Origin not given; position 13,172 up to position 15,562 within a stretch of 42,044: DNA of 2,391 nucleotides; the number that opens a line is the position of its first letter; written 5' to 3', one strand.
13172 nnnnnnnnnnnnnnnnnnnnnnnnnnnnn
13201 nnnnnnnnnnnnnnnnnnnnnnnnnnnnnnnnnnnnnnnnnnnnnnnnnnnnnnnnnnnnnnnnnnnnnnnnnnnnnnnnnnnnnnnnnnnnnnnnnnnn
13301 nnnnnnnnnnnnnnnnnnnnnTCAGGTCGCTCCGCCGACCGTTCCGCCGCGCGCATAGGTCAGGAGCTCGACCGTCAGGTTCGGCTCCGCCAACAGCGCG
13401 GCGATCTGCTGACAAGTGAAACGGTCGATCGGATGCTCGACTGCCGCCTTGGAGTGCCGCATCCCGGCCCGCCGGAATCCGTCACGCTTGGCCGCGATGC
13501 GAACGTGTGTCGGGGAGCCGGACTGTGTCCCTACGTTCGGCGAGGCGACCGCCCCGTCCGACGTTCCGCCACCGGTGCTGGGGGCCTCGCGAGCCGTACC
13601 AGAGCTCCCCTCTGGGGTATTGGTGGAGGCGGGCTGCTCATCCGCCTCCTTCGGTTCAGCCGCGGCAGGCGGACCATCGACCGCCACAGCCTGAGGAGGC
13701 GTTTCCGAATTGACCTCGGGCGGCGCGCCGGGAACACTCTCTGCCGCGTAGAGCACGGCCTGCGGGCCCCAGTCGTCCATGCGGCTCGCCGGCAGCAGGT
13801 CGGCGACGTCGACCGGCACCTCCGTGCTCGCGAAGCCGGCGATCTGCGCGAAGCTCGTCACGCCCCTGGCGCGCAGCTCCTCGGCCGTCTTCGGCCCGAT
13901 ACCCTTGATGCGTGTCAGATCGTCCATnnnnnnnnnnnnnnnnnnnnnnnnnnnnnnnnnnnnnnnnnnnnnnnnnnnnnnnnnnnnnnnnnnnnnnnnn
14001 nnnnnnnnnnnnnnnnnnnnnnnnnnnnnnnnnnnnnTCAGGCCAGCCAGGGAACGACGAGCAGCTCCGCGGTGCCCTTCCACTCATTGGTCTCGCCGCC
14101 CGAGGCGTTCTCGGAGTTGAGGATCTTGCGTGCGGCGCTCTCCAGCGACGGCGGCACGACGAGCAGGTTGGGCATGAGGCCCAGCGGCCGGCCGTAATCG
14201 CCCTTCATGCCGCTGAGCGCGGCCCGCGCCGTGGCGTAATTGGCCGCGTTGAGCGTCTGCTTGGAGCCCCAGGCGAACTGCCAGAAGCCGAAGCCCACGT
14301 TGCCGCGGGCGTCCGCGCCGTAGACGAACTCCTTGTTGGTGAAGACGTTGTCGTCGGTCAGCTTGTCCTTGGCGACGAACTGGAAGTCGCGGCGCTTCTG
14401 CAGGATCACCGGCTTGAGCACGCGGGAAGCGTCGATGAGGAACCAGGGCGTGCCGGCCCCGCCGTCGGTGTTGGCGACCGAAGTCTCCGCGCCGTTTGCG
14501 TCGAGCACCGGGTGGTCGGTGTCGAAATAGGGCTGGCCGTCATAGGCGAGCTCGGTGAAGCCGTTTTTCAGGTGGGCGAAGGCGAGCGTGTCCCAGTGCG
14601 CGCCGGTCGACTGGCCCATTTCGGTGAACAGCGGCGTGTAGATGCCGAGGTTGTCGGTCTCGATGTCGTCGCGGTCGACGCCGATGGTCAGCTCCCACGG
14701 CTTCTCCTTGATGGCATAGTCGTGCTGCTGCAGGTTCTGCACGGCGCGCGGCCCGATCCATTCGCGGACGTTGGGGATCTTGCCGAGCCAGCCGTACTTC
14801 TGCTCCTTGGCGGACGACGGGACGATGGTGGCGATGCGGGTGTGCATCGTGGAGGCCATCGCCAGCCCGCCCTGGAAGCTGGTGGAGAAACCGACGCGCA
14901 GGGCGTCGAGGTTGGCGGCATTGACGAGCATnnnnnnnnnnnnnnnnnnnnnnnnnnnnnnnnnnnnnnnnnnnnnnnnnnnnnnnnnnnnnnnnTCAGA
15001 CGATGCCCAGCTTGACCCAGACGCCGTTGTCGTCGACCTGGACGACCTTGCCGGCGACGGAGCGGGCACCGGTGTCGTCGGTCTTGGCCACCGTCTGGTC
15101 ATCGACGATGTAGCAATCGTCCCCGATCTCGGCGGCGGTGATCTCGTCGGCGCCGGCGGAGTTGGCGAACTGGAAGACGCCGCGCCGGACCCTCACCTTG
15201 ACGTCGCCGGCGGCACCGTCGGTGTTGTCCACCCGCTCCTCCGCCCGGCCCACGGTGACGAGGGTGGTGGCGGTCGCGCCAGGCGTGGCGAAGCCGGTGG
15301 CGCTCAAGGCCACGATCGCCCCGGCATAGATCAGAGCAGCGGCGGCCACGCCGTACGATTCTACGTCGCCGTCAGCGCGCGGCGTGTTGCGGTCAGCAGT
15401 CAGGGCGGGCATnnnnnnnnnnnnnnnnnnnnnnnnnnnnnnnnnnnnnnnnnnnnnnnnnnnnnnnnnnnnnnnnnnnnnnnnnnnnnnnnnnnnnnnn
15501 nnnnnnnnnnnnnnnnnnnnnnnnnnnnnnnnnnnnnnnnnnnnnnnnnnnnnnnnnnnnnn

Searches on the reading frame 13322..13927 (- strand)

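Call 6: search_protein_families(library=pfam, proteins=[window:13322-13927:-])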
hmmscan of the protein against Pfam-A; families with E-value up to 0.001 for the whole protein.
window:13322-13927:- (201 aa): 4 families
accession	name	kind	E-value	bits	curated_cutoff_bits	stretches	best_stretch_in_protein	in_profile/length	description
PF17891.6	FluMu_N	-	3.1e-10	40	25.8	1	147-187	7-45/49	Mu-like prophage FluMu N-terminal domain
PF14520.12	HHH_5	-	6.3e-06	27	27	1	2-31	2-31/57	Helix-hairpin-helix domain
PF10391.15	DNA_pol_lambd_f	-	0.00031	20.9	29.8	1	4-30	3-29/51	Fingers domain of DNA polymerase lambda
PF00633.29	HHH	-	0.00042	20.5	24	0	2-18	11-27/30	Helix-hairpin-helix motif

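Call 7: search_protein_families(library=phrogs, proteins=[window:13322-13927:-])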
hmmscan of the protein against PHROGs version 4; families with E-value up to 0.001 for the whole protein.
window:13322-13927:- (201 aa): 4 families
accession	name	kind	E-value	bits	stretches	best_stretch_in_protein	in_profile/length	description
phrog_6188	-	unknown function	2.8e-14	54.7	1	142-193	4-55/125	-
phrog_27280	-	unknown function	1.7e-10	42.3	1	99-188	39-130/134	-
phrog_2498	-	unknown function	7.3e-05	24.1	1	141-190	12-60/149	-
phrog_8953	-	unknown function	0.00069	20.7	0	147-191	15-57/135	-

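Call 81: search_protein_families(library=padloc, proteins=[window:13322-13927:-], max_evalue=0.001)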
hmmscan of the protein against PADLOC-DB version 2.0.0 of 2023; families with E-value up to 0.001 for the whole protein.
window:13322-13927:- (201 aa): 0 families

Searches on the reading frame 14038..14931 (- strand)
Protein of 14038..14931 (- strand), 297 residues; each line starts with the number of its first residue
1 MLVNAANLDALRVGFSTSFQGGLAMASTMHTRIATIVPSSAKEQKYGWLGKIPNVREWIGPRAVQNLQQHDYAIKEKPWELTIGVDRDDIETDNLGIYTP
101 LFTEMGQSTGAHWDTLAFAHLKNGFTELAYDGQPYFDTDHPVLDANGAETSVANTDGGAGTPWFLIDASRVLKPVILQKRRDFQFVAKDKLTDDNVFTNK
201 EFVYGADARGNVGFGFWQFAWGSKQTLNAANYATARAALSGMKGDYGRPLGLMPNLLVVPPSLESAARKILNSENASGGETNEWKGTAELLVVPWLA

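Call 6: search_protein_families(library=pfam, proteins=[window:14038-14931:-])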
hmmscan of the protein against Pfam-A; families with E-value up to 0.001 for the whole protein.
window:14038-14931:- (297 aa): 2 families
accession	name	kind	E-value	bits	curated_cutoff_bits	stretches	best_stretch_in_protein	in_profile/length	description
PF10124.15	Mu-like_gpT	-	8.3e-125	416.3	20.1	1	8-296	1-289/289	Mu-like prophage major head subunit gpT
PF25209.1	Phage_capsid_4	-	2.3e-08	35.1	27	1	65-297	64-197/262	Phage capsid protein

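Call 7: search_protein_families(library=phrogs, proteins=[window:14038-14931:-])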
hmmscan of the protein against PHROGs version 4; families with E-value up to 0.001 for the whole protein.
window:14038-14931:- (297 aa): 3 families
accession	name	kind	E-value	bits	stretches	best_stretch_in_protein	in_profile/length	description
phrog_371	-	head and packaging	5e-121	404.6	1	1-296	2-303/303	major head protein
phrog_133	-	head and packaging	1.3e-09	38.3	1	225-293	525-598/668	head maturation protease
phrog_4523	-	head and packaging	1.8e-09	37.9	1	223-296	501-576/644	major head and protease protein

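Call 10: find_encoding_contigs(protein=window:14038-14931:-, flank=10000, max_places=10)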
Protein window:14038-14931:- (297 aa): no gene with exactly this product is on record in the collection.

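Call 13: find_related_loci(query=window:14038-14931:-, collection=viral_contigs, flank=3000)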
Query window:14038-14931:- (297 aa) in viral_contigs; peptide patterns used: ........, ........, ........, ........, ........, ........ (x = any residue, [..] = any of these).
225 stretches matched a pattern; 218 encode a relative of the query (tblastn E <= 1e-3); the best 80 are kept; 80 distinct loci.
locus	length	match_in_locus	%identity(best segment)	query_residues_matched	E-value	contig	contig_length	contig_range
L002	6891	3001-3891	86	1-297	4e-174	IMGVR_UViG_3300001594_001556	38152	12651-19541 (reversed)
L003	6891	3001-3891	84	1-297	1e-173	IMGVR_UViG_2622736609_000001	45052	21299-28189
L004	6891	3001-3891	82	1-297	9e-171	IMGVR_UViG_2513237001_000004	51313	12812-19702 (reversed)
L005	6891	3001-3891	82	1-297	2e-170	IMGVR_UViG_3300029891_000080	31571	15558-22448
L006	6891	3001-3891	82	1-297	1e-168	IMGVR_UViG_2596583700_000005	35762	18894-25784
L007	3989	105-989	80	1-297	5e-170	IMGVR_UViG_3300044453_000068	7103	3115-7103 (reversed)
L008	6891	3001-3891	81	1-297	8e-167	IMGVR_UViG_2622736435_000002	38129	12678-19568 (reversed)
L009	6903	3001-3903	82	1-297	3e-166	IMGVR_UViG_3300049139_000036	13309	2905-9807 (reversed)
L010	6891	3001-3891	83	1-297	6e-166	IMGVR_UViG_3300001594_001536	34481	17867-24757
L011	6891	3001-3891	80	1-297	1e-164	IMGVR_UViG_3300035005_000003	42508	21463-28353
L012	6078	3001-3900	80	1-297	6e-165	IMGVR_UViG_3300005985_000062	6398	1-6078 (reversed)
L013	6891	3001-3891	81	1-297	5e-163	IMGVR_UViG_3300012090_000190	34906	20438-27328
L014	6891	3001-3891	79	1-297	4e-163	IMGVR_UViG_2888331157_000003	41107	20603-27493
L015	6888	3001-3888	79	1-296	5e-162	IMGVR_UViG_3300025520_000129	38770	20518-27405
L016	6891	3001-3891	78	1-297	3e-161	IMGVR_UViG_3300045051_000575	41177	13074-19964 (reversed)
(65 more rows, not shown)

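Call 35: search_dna_similar(query=window:14038-14931:-, collection=plasmids, mode=protein, max_rows=25)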
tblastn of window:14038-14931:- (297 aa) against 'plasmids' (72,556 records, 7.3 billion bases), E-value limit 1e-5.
Records with a match: 62; places in all: 66; records where one place covers at least 80% of the query: 52.
Best place of each record, by identity: <60% 62.
By first word of the organism name: Klebsiella 15; Aeromonas 8; Ralstonia 6; Escherichia 5; Enterobacter 5; Yersinia 4; Lawsonia 3; Citrobacter 3; Serratia 2; Rhizobium 1; and 10 more.
By predicted mobility (MOB-suite, as given by PLSDB): conjugative 25; non-mobilizable 23; mobilizable 14.
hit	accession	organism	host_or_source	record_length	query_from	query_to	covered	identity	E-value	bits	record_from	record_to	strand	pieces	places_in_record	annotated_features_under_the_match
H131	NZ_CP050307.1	Rhizobium lusitanum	Oxytropis pumilio,cell culture,root ...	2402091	1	296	100%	56.6%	2e-101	332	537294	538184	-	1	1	none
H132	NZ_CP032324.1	Azospirillum argentinense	soil sample,Agricultural field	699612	1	296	100%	56.1%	3e-97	320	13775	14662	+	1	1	Mu-like prophage major head subunit gpT family protein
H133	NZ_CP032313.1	Pannonibacter phragmitetus BB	cell culture,soil under ...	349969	1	296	100%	53.7%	6e-95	313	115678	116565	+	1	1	Mu-like prophage major head subunit gpT family protein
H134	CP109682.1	Pseudomonas aeruginosa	Homo sapiens,whole organism,swab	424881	1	297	100%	46.8%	3e-86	288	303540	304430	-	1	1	Mu-like prophage major head subunit gpT family protein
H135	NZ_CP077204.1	Aeromonas sp. FDAARGOS 1402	-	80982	2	296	99%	45.8%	2e-77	263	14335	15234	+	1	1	Mu-like prophage major head subunit gpT family protein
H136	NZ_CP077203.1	Aeromonas sp. FDAARGOS 1402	-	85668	2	296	99%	45.8%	2e-77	263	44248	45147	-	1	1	Mu-like prophage major head subunit gpT family protein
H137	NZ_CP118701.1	Aeromonas hydrophila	Homo sapiens,cell culture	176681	2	296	99%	45.8%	2e-77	263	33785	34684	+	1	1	Mu-like prophage major head subunit gpT family protein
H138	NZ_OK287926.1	Aeromonas caviae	-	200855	2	296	99%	45.8%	2e-77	263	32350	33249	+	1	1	Mu-like prophage major head subunit gpT family protein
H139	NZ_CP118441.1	Aeromonas caviae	Homo sapiens,cell culture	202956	2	296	99%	45.8%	2e-77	263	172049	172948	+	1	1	Mu-like prophage major head subunit gpT family protein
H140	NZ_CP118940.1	Aeromonas caviae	Homo sapiens,cell culture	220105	2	296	99%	45.8%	2e-77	263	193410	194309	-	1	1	Mu-like prophage major head subunit gpT family protein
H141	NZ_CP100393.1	Aeromonas caviae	bile,bile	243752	2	296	99%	45.8%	2e-77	263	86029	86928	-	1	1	Mu-like prophage major head subunit gpT family protein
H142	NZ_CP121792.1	Aeromonas caviae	Homo sapiens,plasma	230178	2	296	99%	46.2%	8e-63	266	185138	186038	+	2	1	none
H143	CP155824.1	Thioclava sp. 'Guangxiensis'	Bruguiera gymnorhiza,pure ...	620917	1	292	98%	45.5%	9e-71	244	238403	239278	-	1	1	Mu-like prophage major head subunit gpT family protein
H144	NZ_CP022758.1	Ralstonia solanacearum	Solanum tuberosum,single cell,Potato ...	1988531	1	297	100%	44.8%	2e-81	275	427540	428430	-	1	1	none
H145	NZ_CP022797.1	Ralstonia solanacearum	Solanum tuberosum,single cell,Potato ...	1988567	1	297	100%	44.8%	2e-81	275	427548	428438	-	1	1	none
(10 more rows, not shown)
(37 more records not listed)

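Call 59: find_related_loci(query=window:14038-14931:-, collection=metagenome_contigs, flank=2500)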
Query window:14038-14931:- (297 aa) in metagenome_contigs; peptide patterns used: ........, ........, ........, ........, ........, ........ (x = any residue, [..] = any of these).
176 stretches matched a pattern; 118 encode a relative of the query (tblastn E <= 1e-3); the best 80 are kept; 80 distinct loci.
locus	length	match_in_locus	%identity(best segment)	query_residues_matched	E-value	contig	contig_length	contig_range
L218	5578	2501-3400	80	1-297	4e-165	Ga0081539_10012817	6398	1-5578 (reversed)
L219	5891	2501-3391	79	1-297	3e-163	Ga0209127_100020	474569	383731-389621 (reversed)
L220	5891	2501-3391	81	1-297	3e-163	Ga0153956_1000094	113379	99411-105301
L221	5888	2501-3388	79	1-296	3e-162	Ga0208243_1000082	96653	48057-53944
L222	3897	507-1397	78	1-297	5e-165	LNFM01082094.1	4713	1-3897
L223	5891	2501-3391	78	1-297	8e-161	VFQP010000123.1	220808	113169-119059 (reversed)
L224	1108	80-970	76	1-297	5e-177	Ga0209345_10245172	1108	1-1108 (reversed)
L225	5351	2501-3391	80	1-297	9e-160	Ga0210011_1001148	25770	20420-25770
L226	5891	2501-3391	79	1-297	4e-157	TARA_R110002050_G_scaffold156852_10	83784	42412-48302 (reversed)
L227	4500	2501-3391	79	1-297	2e-158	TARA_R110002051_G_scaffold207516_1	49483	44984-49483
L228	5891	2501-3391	78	1-297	1e-156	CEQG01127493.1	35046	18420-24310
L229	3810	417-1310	80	1-297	3e-159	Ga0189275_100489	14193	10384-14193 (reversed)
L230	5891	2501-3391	78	1-297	3e-155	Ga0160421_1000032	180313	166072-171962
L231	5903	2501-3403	74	1-297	4e-154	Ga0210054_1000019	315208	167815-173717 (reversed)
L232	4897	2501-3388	74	1-296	1e-154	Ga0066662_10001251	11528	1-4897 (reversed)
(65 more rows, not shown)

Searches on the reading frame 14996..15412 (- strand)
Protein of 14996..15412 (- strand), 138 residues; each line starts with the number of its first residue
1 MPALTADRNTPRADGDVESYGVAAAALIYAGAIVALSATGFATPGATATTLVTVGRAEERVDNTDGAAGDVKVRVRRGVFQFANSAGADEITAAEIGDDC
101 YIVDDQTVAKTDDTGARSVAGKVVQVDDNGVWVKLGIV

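Call 6: search_protein_families(library=pfam, proteins=[window:14996-15412:-])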
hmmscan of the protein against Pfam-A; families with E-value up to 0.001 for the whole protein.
window:14996-15412:- (138 aa): 0 families

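Call 7: search_protein_families(library=phrogs, proteins=[window:14996-15412:-])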
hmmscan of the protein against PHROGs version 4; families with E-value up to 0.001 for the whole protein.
window:14996-15412:- (138 aa): 1 family
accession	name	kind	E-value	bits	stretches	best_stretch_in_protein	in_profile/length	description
phrog_1731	-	head and packaging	2.7e-53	180.6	1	1-135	1-134/135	virion structural protein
